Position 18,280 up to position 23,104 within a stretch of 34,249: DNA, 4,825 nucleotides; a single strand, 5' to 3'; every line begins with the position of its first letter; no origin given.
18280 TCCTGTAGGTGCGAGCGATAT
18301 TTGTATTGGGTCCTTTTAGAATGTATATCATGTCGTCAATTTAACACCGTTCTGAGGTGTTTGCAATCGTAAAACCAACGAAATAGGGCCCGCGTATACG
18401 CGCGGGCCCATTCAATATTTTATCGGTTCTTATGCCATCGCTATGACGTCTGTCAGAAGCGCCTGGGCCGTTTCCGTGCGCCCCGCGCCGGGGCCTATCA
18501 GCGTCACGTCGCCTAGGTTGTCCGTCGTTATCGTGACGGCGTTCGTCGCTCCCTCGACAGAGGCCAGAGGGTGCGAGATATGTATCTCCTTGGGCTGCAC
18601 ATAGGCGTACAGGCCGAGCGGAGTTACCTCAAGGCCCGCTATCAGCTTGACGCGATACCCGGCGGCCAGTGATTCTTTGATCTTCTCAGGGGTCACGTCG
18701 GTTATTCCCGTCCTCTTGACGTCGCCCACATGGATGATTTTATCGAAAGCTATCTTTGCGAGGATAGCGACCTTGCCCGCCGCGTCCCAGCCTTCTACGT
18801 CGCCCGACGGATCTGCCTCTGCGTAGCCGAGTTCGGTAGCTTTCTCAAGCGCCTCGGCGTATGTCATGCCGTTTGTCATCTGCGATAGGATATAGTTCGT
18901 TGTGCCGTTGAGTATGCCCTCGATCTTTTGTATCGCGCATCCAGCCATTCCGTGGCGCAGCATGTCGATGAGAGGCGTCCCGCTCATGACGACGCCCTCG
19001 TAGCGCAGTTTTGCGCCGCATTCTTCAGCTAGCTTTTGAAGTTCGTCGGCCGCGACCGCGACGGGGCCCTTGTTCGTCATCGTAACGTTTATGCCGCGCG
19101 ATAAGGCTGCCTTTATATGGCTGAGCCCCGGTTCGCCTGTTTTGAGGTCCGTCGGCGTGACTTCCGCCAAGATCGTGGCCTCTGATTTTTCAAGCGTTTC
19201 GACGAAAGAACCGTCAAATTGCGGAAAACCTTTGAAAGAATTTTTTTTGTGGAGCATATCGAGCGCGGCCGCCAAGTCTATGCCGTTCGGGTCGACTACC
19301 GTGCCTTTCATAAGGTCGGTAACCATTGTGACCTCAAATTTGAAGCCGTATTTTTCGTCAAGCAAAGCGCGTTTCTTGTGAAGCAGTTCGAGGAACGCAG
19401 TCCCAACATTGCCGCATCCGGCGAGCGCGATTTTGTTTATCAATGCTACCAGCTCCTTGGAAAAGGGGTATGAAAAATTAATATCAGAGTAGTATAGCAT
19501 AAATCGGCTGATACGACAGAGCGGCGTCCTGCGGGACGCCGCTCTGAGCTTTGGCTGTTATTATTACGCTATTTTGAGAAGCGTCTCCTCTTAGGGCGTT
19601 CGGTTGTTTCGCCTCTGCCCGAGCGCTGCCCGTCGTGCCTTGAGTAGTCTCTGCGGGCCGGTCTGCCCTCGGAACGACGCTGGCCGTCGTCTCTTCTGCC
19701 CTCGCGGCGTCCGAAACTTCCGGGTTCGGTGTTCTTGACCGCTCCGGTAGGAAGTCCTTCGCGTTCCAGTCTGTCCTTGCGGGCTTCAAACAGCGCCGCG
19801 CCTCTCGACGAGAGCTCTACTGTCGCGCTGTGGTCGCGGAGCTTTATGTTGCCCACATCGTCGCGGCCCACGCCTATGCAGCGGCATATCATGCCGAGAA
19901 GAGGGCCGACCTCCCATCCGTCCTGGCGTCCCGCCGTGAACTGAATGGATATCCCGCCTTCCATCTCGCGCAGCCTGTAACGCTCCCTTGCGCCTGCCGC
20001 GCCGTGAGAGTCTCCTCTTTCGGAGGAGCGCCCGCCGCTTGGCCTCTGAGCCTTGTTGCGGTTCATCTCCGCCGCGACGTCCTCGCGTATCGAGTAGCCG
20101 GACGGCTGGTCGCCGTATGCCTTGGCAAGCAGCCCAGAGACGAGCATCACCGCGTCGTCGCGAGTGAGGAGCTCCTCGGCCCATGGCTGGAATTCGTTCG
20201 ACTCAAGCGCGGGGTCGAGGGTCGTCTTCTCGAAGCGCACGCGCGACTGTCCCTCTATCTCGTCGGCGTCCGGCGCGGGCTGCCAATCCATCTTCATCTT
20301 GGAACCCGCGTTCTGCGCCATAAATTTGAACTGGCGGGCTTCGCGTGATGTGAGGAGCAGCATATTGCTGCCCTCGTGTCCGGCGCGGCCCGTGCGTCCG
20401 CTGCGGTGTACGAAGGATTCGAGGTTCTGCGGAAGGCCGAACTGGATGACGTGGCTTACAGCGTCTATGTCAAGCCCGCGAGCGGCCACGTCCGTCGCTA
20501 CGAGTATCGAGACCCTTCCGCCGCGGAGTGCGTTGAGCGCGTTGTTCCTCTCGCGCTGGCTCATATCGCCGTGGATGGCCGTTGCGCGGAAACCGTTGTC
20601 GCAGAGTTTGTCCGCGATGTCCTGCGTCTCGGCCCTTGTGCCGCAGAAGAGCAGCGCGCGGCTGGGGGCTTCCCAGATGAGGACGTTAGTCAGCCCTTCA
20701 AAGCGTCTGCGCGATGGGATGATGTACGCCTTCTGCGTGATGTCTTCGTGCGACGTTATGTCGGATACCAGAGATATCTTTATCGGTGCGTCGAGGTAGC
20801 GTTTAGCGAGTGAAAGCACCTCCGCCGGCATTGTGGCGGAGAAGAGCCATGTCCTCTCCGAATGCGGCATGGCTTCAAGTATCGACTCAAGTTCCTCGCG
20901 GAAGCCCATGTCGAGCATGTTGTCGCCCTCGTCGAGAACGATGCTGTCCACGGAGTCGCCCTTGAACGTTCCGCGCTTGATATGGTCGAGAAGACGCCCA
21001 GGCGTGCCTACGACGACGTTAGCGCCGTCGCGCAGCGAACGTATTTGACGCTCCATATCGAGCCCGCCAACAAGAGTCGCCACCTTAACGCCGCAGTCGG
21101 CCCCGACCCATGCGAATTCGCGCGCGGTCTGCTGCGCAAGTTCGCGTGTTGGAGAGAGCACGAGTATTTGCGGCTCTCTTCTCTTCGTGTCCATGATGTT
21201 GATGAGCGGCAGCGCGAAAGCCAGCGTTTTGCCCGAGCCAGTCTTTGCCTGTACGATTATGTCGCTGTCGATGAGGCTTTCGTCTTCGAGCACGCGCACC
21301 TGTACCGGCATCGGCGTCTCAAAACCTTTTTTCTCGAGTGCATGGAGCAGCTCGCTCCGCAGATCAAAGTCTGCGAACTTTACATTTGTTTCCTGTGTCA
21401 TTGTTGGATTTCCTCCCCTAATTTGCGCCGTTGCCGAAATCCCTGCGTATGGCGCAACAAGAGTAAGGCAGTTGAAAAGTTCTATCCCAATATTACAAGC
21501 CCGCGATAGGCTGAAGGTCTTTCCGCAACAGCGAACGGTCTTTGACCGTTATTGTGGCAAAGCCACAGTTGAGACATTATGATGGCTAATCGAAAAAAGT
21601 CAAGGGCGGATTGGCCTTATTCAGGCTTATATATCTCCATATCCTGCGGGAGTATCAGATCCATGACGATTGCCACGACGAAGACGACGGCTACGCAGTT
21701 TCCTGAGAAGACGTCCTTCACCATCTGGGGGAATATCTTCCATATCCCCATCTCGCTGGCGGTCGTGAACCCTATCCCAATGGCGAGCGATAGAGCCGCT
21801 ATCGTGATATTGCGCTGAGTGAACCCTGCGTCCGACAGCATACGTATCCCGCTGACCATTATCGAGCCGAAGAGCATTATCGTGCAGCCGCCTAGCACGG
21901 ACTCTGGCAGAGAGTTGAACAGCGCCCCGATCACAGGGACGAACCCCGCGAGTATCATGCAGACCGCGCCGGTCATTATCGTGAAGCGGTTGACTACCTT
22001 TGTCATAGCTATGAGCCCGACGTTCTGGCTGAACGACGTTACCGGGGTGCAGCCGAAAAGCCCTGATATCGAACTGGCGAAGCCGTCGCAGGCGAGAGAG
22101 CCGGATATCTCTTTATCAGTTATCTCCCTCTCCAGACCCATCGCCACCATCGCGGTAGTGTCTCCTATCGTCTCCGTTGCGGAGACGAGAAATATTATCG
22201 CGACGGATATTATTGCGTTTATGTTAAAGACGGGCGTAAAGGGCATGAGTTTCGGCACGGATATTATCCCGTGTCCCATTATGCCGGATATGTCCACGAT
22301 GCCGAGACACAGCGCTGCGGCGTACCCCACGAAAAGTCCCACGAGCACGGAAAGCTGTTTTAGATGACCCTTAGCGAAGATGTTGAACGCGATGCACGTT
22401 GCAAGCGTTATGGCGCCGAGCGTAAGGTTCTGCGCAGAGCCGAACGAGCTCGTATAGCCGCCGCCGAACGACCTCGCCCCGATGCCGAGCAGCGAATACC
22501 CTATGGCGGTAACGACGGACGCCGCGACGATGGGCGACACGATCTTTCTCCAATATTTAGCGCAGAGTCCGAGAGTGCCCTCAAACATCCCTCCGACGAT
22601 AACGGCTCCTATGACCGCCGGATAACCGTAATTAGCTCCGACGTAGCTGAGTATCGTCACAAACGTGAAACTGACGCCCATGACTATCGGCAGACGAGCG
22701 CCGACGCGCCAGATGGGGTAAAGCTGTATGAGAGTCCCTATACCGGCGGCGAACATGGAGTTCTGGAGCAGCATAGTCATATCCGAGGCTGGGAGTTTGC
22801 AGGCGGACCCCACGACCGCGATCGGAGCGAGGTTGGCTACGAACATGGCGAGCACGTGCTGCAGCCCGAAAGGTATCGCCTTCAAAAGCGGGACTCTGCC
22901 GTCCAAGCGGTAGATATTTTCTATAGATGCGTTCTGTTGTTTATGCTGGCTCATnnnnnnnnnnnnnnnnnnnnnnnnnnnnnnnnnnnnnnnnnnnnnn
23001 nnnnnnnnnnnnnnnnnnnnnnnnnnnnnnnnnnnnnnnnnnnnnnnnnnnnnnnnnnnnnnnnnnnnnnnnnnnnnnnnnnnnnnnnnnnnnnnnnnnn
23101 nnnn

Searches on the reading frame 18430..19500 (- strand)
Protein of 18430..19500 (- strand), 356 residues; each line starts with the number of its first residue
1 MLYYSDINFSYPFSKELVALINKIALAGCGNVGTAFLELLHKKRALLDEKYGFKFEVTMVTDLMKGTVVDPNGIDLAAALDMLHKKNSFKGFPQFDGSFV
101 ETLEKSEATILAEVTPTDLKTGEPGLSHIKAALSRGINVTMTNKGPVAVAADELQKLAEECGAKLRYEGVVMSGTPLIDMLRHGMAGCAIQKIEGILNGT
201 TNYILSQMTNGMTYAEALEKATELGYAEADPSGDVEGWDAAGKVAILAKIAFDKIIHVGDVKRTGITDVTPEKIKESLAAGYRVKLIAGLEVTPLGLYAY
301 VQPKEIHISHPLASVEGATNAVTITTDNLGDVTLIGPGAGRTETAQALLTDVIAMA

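Call 7: search_protein_families(library=pfam, proteins=[window:18430-19500:-])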
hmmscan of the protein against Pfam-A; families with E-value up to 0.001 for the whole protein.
window:18430-19500:- (356 aa): 2 families
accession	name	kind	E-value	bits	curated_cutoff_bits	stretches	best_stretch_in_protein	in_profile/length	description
PF00742.24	Homoserine_dh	-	2.4e-60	203.7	22.9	1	176-353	1-173/173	Homoserine dehydrogenase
PF03447.22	NAD_binding_3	-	4.6e-05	24.5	24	1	28-168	1-116/116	Homoserine dehydrogenase, NAD binding domain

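Call 8: search_protein_families(library=ncbifam, proteins=[window:18430-19500:-])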
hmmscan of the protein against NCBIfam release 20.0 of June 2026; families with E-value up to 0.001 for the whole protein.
window:18430-19500:- (356 aa): 7 families
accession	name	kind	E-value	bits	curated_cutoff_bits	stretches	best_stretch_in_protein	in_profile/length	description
NF004912.0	PRK06270.1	equivalog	2.3e-112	375.8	373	1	23-355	5-336/343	homoserine dehydrogenase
NF004976.0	PRK06349.1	subfamily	1.1e-78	265.2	205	1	23-355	6-318/430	homoserine dehydrogenase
NF006235.0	PRK08374.1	equivalog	5.5e-69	232.8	451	1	23-355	4-328/336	homoserine dehydrogenase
NF005290.0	PRK06813.1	equivalog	3.2e-58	197.4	286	1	23-355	4-336/346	homoserine dehydrogenase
NF005002.0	PRK06392.1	equivalog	1.2e-35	123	296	1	23-354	5-323/329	homoserine dehydrogenase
NF006959.0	PRK09436.1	equivalog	2.5e-34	118.5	726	1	23-262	467-700/819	bifunctional aspartate kinase/homoserine dehydrogenase I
NF007003.0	PRK09466.1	subfamily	1.8e-25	89.5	582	1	24-355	461-806/810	bifunctional aspartate kinase/homoserine dehydrogenase II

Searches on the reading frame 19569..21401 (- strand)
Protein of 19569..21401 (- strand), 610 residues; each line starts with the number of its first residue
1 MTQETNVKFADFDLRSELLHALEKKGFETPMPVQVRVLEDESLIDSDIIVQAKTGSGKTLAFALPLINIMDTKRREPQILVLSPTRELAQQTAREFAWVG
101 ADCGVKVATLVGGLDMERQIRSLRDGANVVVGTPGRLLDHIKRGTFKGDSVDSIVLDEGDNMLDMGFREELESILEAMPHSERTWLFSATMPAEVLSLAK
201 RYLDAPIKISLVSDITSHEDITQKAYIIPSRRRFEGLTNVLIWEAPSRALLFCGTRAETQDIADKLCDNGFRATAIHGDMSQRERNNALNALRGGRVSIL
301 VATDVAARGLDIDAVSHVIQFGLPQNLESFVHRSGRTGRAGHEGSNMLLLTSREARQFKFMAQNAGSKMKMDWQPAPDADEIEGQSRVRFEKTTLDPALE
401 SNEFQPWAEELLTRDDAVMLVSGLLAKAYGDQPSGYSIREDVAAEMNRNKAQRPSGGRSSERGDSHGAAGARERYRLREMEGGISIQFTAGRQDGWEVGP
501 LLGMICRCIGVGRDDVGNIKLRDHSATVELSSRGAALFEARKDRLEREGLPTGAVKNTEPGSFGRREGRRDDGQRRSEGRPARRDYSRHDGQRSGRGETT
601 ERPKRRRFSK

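Call 7: search_protein_families(library=pfam, proteins=[window:19569-21401:-])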
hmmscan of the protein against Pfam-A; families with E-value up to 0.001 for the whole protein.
window:19569-21401:- (610 aa): 4 families
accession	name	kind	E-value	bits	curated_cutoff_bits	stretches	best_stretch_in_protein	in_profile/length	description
PF00270.35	DEAD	-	4.8e-45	153.7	26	1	44-195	13-164/167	DEAD/DEAH box helicase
PF00271.37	Helicase_C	-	4.7e-31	107.7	23.5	1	238-341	7-110/110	Helicase conserved C-terminal domain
PF04851.21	ResIII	-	3.6e-09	37.2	22.5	1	46-190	24-161/164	Type III restriction enzyme, res subunit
PF03880.21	DbpA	-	7e-09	36.1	25.6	1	487-536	3-52/72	DbpA RNA binding domain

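Call 8: search_protein_families(library=ncbifam, proteins=[window:19569-21401:-])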
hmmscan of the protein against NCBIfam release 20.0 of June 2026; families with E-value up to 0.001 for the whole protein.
window:19569-21401:- (610 aa): 46 families (the best 25 are shown)
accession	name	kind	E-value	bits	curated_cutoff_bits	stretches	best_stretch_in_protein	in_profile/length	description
NF053631.1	RNA_helic_CshA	equivalog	2.3e-122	409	646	1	9-431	1-422/434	degradosome RNA helicase CshA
NF008744.0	PRK11776.1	equivalog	5.5e-112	374.7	524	1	6-383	3-377/460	ATP-dependent RNA helicase DbpA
NF008642.0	PRK11634.1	equivalog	3.5e-107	359.3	989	1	3-605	2-614/628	DEAD/DEAH family ATP-dependent RNA helicase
NF008394.0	PRK11192.1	equivalog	6.8e-88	295.4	507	1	7-354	3-355/441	ATP-dependent RNA helicase SrmB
NF053636.1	DDHlcsCsdAPsy1082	equivalog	2.4e-80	270.5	890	1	6-359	2-356/512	DEAD/DEAH box helicase CsdA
NF053711.1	RNA_heli_RhlE1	exception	3.5e-79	266.6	750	1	8-358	2-356/434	RNA helicase RhlE1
NF053710.1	RNA_heli_RhlE2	exception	4.8e-79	266.4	925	1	9-361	3-364/635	RNA helicase RhlE2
NF002340.1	PRK01297.1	equivalog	3e-77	259.9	564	1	8-366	2-369/372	ATP-dependent RNA helicase RhlB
NF003419.0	PRK04837.1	equivalog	9.4e-75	251.9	588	1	4-349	6-359/424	ATP-dependent RNA helicase RhlB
NF007882.0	PRK10590.1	equivalog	1.8e-74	251.3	743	1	9-355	3-354/456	ATP-dependent RNA helicase RhlE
NF003390.0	PRK04537.1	equivalog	1.2e-70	239.2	732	1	5-353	7-364/572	ATP-dependent RNA helicase RhlB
NF010337.0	PRK13766.1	equivalog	1.2e-20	73.3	610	2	240-371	360-499/781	Hef nuclease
TIGR01389.1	recQ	equivalog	1.4e-20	73.3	640.2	1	27-364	11-342/591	DNA helicase RecQ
TIGR04121.1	DEXH_lig_assoc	equivalog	2.4e-20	71.9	850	1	24-353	9-359/804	ligase-associated DNA damage response DEXH box helicase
NF041063.1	DpdF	equivalog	5.3e-18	65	550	1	46-363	159-495/813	protein DpdF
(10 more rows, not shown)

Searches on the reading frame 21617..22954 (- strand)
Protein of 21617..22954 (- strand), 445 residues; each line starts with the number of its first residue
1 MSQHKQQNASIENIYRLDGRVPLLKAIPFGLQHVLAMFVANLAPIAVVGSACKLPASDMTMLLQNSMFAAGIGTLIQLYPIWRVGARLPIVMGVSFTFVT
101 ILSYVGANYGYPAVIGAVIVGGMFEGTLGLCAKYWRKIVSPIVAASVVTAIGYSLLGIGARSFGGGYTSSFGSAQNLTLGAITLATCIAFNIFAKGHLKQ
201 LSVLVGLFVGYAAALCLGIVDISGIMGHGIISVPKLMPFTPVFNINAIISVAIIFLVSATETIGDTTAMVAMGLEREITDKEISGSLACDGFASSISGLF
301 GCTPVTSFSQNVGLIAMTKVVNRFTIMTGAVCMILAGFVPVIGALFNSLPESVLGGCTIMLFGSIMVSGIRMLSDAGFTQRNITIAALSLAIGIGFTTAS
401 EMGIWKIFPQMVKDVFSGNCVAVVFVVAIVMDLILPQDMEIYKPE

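Call 7: search_protein_families(library=pfam, proteins=[window:21617-22954:-])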
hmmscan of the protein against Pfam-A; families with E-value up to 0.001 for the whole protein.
window:21617-22954:- (445 aa): 1 family
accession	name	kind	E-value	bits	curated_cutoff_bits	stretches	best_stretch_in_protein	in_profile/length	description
PF00860.26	Xan_ur_permease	-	6e-84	282.4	27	1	25-400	2-387/389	Permease family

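Call 8: search_protein_families(library=ncbifam, proteins=[window:21617-22954:-])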
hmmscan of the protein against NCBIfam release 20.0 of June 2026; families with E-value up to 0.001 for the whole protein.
window:21617-22954:- (445 aa): 6 families
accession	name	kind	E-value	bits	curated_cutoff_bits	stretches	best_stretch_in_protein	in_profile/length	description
TIGR03173.1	pbuX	subfamily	9.2e-123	410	414.15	1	29-436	1-407/407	xanthine permease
TIGR00801.1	ncs2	superfamily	3.2e-94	316.2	291.8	1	20-434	1-415/415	NCS2 family nucleobase:cation symporter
NF007995.0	PRK10720.1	equivalog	1.5e-45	155.9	477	1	13-395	4-378/429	uracil permease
TIGR03616.1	RutG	equivalog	1.7e-34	119.3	758.65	1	3-395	8-397/429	pyrimidine utilization transport protein G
NF008502.0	PRK11412.1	equivalog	1.2e-16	60.9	370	1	30-437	14-429/433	uracil/xanthine transporter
NF037981.1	NCS2_1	subfamily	5.6e-14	51.8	40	1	26-432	3-418/419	purine/pyrimidine permease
